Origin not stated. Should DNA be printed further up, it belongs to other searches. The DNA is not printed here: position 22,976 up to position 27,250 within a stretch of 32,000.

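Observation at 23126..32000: bcsA-bcsB-bcsZ operon completed by a 1,314-aa SPOR-like/TPR/unknown-domain protein instead of canonical BcsC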

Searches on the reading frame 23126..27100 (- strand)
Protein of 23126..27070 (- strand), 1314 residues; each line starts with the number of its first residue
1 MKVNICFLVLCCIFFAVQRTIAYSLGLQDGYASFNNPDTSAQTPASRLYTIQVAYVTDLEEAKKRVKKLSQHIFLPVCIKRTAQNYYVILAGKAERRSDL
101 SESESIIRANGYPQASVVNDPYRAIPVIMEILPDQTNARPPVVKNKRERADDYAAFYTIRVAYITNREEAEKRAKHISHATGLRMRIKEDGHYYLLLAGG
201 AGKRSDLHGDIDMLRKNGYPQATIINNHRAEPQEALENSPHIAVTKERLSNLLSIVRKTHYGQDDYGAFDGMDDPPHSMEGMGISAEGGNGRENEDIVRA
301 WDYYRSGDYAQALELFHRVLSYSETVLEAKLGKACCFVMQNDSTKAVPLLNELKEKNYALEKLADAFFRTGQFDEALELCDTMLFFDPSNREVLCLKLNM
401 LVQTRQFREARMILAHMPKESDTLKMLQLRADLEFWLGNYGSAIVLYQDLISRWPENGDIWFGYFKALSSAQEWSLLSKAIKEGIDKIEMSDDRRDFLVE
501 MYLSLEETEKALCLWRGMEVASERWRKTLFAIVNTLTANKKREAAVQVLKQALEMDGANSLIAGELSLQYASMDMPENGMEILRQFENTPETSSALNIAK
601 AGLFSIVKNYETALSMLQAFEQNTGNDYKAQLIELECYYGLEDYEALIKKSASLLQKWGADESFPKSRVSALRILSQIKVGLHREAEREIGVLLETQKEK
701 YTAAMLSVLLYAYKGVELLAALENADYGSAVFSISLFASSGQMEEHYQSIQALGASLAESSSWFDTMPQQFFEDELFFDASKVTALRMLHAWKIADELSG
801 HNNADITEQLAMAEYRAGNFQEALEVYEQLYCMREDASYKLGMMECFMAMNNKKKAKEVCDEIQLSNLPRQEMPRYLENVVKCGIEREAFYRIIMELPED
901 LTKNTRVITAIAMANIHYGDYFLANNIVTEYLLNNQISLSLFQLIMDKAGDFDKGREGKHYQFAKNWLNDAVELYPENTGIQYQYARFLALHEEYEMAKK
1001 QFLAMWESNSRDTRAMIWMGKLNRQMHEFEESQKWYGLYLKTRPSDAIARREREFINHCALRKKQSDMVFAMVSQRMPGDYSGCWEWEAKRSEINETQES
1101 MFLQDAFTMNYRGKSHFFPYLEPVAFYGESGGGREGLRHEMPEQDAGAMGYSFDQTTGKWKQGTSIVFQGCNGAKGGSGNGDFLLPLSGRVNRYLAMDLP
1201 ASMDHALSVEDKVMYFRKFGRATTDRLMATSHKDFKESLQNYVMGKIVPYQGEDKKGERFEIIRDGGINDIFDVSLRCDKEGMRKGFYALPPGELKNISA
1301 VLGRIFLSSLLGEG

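Call 7: search_protein_families(library=pfam, proteins=[window:23126-27070:-], max_evalue=1)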
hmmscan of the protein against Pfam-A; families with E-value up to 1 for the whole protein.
window:23126-27070:- (1314 aa): 31 families (the best 25 are shown)
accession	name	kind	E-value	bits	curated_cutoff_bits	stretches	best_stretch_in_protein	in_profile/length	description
PF14559.12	TPR_19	-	2.4e-28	98.7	25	6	305-357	3-55/68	Tetratricopeptide repeat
PF13428.12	TPR_14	-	4.6e-20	70.5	23.5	3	426-464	3-41/44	Tetratricopeptide repeat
PF13432.12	TPR_16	-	6.2e-16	59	32.7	3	299-354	3-58/65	Tetratricopeptide repeat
PF07719.23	TPR_2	-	4.7e-14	51.7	27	3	299-323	7-31/34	Tetratricopeptide repeat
PF13174.12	TPR_6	-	3.9e-11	43.3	26.3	0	358-379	1-22/33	Tetratricopeptide repeat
PF13424.12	TPR_12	-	9e-11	42.3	30.1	2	794-831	32-72/77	Tetratricopeptide repeat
PF05036.18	SPOR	-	6.5e-10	39.6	21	2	155-225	3-75/76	SPOR domain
PF13374.12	TPR_10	-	3.5e-09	36.8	27.5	2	808-836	6-34/42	Tetratricopeptide repeat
PF13176.12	TPR_7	-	3.5e-08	33.3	27.9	1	810-836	5-31/36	Tetratricopeptide repeat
PF12895.13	ANAPC3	-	1.9e-07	31.7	27.2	3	353-415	19-80/82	Anaphase-promoting complex, cyclosome, subunit 3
PF23558.1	TPR_P4H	-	2.2e-07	31.4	27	2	797-837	35-75/91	Prolyl 4-hydroxylase peptide-substrate-binding domain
PF14853.12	Fis1_TPR_C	-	3.6e-07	30.7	25.3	1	364-397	8-41/53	Fis1 C-terminal tetratricopeptide repeat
PF07721.20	TPR_4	-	6e-07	29.9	27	1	297-318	5-26/26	Tetratricopeptide repeat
PF00515.34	TPR_1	-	1.8e-06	27.9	27.8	2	362-390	6-34/34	Tetratricopeptide repeat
PF12569.14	NatA_aux_su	-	1e-05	25.1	33.3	1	408-506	21-100/515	N-terminal acetyltransferase A, auxiliary subunit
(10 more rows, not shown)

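Call 8: search_protein_families(library=ncbifam, proteins=[window:23126-27070:-], max_evalue=1)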
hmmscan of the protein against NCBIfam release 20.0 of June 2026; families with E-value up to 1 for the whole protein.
window:23126-27070:- (1314 aa): 13 families
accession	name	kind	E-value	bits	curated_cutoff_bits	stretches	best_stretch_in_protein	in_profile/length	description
TIGR02917.1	PEP_TPR_lipo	equivalog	3.1e-17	61.8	312.2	1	303-657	373-732/899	XrtA/PEP-CTERM system TPR-repeat protein PrsT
TIGR00540.1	TPR_hemY_coli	hypoth_equivalog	2.1e-15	56.4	142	3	888-1036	244-382/385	heme biosynthesis-associated TPR protein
NF040959.1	MamA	equivalog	6.2e-15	55.2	200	4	541-631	52-142/204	magnetosome protein MamA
TIGR03939.1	PGA_TPR_OMP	equivalog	1.4e-07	30.1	366.65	1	305-483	31-213/800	poly-beta-1,6 N-acetyl-D-glucosamine export porin PgaA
TIGR02552.1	LcrH_SycD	equivalog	6.1e-07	29.2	104.8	2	802-858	50-107/136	SycD/LcrH family type III secretion system chaperone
NF052400.1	M48_BAM_BepA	equivalog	3.4e-05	22.8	570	2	299-417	277-401/483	beta-barrel assembly-enhancing protease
TIGR00756.2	PPR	repeat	3.7e-05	23.6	20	0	364-384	7-27/35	pentatricopeptide repeat protein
NF047936.1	antiphage_GapS6b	subfamily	0.00012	20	850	1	358-481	410-535/1089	GapS6b family protein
NF052415.1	T3SS_chap_SctY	equivalog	0.00022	21.7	70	1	356-426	5-79/106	type III secretion apparatus assembly chaperone SctY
TIGR02795.1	tol_pal_ybgF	equivalog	0.00043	20.9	90.1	0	959-1041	16-104/119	tol-pal system protein YbgF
NF033920.0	C39_PA2778_fam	equivalog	0.02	14.3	150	0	416-487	149-219/255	PA2778 family cysteine peptidase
NF033758.1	gliding_GltE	equivalog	0.025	13.6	225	0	358-413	155-210/411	adventurous gliding motility TPR repeat lipoprotein GltE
NF047558.1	TPR_END_plus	domain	0.71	9.9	32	0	332-362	4-34/56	TPR end-of-group domain-containing protein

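Call 10: find_homologous_proteins(query=window:23126-27070:-)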
Query window:23126-27070:- (1314 aa): 5 proteins with E <= 0.001 among 8000 candidates.
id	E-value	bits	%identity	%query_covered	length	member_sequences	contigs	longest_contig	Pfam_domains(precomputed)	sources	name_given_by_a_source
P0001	0.0e+0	2866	96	99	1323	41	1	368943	PF14853.13,PF23558.2,PF13176.13,PF13428.13,PF13374.13,PF07721.21,PF14559.13,PF05036.19,PF00515.35,PF12895.14,PF13424.13,PF13432.13,PF07719.24,PF13174.13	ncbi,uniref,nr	ncbi:MAG: tetratricopeptide repeat protein [Candidatus Kuenenia sp.]|uniref:tetratricopeptide repeat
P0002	0.0e+0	2696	90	100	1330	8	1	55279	PF14853.13,PF23558.2,PF13176.13,PF17004.12,PF13428.13,PF13374.13,PF14559.13,PF05036.19,PF00515.35,PF12895.14,PF13424.13,PF13432.13,PF07719.24,PF13174.13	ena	-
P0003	0.0e+0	1676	61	97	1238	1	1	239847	PF14559.13,PF23914.2,PF05036.19,PF12895.14,PF13424.13,PF13432.13,PF17004.12,PF13428.13,PF07719.24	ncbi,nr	ncbi:MAG: tetratricopeptide repeat protein [Candidatus Kuenenia sp.]|nr:tetratricopeptide repeat pro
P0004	0.0e+0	1602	56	100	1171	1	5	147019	PF14559.13,PF05036.19,PF12895.14,PF13424.13,PF13432.13,PF13428.13,PF07719.24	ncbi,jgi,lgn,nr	ncbi:MAG: tetratricopeptide repeat protein [Planctomycetes bacterium]|nr:tetratricopeptide repeat pr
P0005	4.0e-9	53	23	27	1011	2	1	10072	PF13431.13,PF23914.2,PF25062.2,PF05420.18,PF13428.13,PF04733.21,PF14559.13,PF12895.14,PF13424.13,PF21033.5,PF13432.13,PF14561.13,PF07719.24,PF13174.13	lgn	-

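Call 18: find_encoding_contigs(protein=P0001, flank=10000, max_places=3)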
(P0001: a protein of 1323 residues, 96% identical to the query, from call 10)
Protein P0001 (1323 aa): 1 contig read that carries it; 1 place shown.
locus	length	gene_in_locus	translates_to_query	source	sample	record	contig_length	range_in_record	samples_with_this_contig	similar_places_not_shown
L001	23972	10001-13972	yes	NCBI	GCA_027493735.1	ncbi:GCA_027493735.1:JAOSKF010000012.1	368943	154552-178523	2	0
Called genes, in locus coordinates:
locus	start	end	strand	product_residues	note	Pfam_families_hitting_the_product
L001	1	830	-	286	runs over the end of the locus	-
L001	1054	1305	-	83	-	-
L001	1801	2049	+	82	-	PF21748:UPF0150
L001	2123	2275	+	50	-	-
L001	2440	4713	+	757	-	PF00535:Glycos_transf_2, PF13641:Glyco_tranf_2_3, PF13506:Glyco_transf_21, PF13632:Glyco_trans_2_3, PF03552:Cellulose_synt, PF07238:PilZ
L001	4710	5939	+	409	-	PF03170:CBM_BcsB_1st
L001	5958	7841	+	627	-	PF01609:DDE_Tnp_1 (weak)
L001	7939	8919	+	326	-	PF03170:CBM_BcsB_1st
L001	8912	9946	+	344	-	PF01270:Glyco_hydro_8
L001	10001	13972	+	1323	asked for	PF05036:SPOR (faint), PF12895:ANAPC3 (faint), PF23558:TPR_P4H (faint), PF00515:TPR_1 (faint), PF07719:TPR_2 (faint), PF07721:TPR_4 (faint), PF13174:TPR_6 (faint), PF13176:TPR_7 (faint), +6 more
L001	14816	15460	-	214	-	PF04028:DUF374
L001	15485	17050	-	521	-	PF11013:DUF2851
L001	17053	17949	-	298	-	PF02421:FeoB_N, PF03193:RsgA_GTPase (faint), PF10662:PduV-EutP (faint), PF00071:Ras (weak), PF01926:MMR_HSR1, PF00009:GTP_EFTU, PF16897:MMR_HSR1_Xtn (weak), PF07650:KH_2, +1 more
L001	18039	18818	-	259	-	PF01048:PNP_UDP_1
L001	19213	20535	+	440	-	PF00815:Histidinol_dh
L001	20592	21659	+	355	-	PF00155:Aminotran_1_2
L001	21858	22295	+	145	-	-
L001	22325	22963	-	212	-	PF03781:FGE-sulfatase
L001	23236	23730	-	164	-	PF02643:DUF192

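Call 19: find_encoding_contigs(protein=P0005, flank=10000, max_places=3)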
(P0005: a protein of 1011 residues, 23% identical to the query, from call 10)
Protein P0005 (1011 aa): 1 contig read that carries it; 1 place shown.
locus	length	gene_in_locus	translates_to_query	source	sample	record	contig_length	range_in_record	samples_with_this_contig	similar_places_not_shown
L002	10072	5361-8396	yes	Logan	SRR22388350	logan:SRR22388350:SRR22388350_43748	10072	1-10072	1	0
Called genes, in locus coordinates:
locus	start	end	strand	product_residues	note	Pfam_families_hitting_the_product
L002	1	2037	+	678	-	?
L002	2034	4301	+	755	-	PF03170:CBM_BcsB_1st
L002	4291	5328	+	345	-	PF01270:Glyco_hydro_8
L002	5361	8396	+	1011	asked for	PF25062:ARM_TT21_N (faint), PF13428:TPR_14 (faint), PF04733:Coatomer_E (faint), PF07719:TPR_2 (faint), PF14559:TPR_19 (weak), PF12895:ANAPC3 (weak), PF14559:TPR_19 (weak), PF05420:BCSC_C, +7 more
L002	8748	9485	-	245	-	PF01904:DUF72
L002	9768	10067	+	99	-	-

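Call 21: find_encoding_contigs(protein=P0003, flank=10000, max_places=2)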
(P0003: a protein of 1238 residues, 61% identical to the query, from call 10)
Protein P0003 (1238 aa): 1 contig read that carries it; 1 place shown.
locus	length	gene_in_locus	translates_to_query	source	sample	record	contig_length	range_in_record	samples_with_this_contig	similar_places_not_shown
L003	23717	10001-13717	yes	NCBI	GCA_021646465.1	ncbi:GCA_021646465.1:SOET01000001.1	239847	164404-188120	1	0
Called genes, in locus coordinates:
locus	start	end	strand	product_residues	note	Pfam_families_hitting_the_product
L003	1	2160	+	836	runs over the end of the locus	PF12891:Glyco_hydro_44, PF03425:CBM_11 (faint), PF13620:CarboxypepD_reg, PF13715:CarbopepD_reg_2, PF17210:SdrD_B (weak), PF17802:SpaA (weak), PF22904:NOMO1-like_2nd (weak)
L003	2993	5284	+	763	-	PF00535:Glycos_transf_2, PF13641:Glyco_tranf_2_3, PF13506:Glyco_transf_21, PF13632:Glyco_trans_2_3, PF03552:Cellulose_synt, PF07238:PilZ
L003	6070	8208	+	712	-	PF03170:CBM_BcsB_1st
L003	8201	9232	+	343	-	PF01270:Glyco_hydro_8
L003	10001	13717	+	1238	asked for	PF05036:SPOR (faint), PF07719:TPR_2 (faint), PF12895:ANAPC3 (faint), PF13424:TPR_12 (faint), PF13428:TPR_14 (faint), PF13432:TPR_16 (faint), PF14559:TPR_19 (faint), PF17004:SRP_TPR_like (faint), +1 more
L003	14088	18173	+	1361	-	PF07719:TPR_2 (faint), PF12895:ANAPC3 (faint), PF13174:TPR_6 (faint), PF13424:TPR_12 (faint), PF13428:TPR_14 (faint), PF13432:TPR_16 (faint), PF14559:TPR_19 (weak), PF24575:TPR_Slam (faint), +1 more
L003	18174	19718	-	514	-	PF00211:Guanylate_cyc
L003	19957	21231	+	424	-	PF00764:Arginosuc_synth, PF20979:Arginosuc_syn_C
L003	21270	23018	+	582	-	PF02310:B12-binding (weak), PF04055:Radical_SAM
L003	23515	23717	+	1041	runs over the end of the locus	PF02743:dCache_1, PF00672:HAMP, PF00989:PAS, PF08447:PAS_3, PF13426:PAS_9, PF01590:GAF, PF13185:GAF_2, PF13426:PAS_9, +4 more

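Call 22: find_encoding_contigs(protein=P0004, flank=10000, max_places=3)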
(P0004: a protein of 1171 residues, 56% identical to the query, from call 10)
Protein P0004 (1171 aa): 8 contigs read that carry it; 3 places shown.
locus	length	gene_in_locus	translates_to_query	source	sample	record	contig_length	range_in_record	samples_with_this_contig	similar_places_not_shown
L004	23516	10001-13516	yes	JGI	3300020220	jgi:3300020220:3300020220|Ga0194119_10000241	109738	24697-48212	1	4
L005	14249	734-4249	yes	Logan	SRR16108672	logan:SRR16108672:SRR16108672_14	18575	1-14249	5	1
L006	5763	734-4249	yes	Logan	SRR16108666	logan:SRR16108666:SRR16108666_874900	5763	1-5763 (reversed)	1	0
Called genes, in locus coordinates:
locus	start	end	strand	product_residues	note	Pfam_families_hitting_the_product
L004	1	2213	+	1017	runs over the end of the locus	PF12891:Glyco_hydro_44, PF09430:EMC7_beta-sandw (faint), PF13620:CarboxypepD_reg, PF13715:CarbopepD_reg_2, PF17210:SdrD_B (weak), PF17802:SpaA (weak), PF22904:NOMO1-like_2nd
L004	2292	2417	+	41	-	-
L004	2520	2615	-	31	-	-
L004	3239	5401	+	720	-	PF00535:Glycos_transf_2, PF13641:Glyco_tranf_2_3, PF13506:Glyco_transf_21, PF13632:Glyco_trans_2_3, PF03552:Cellulose_synt, PF07238:PilZ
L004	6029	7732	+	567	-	PF03170:CBM_BcsB_1st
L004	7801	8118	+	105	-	-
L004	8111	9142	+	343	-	PF01270:Glyco_hydro_8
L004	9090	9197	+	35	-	-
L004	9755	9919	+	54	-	-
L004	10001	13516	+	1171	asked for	PF05036:SPOR (faint), PF07719:TPR_2 (faint), PF12895:ANAPC3 (faint), PF13424:TPR_12 (faint), PF13428:TPR_14 (faint), PF13432:TPR_16 (faint), PF14559:TPR_19 (faint)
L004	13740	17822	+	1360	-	PF12895:ANAPC3 (faint), PF07719:TPR_2 (faint), PF13174:TPR_6 (faint), PF13424:TPR_12 (faint), PF13428:TPR_14 (faint), PF13432:TPR_16 (faint), PF14559:TPR_19 (faint), PF24575:TPR_Slam (faint)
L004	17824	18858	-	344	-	PF00211:Guanylate_cyc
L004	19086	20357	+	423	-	PF00764:Arginosuc_synth, PF20979:Arginosuc_syn_C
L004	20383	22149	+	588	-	PF02310:B12-binding, PF04055:Radical_SAM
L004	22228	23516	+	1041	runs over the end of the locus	PF02743:dCache_1, PF00672:HAMP, PF00989:PAS, PF08447:PAS_3, PF13426:PAS_9, PF01590:GAF, PF13185:GAF_2, PF08448:PAS_4, +5 more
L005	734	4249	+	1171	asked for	PF05036:SPOR (faint), PF07719:TPR_2 (faint), PF12895:ANAPC3 (faint), PF13424:TPR_12 (faint), PF13428:TPR_14 (faint), PF13432:TPR_16 (faint), PF14559:TPR_19 (faint)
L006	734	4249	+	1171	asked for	PF05036:SPOR (faint), PF07719:TPR_2 (faint), PF12895:ANAPC3 (faint), PF13424:TPR_12 (faint), PF13428:TPR_14 (faint), PF13432:TPR_16 (faint), PF14559:TPR_19 (faint)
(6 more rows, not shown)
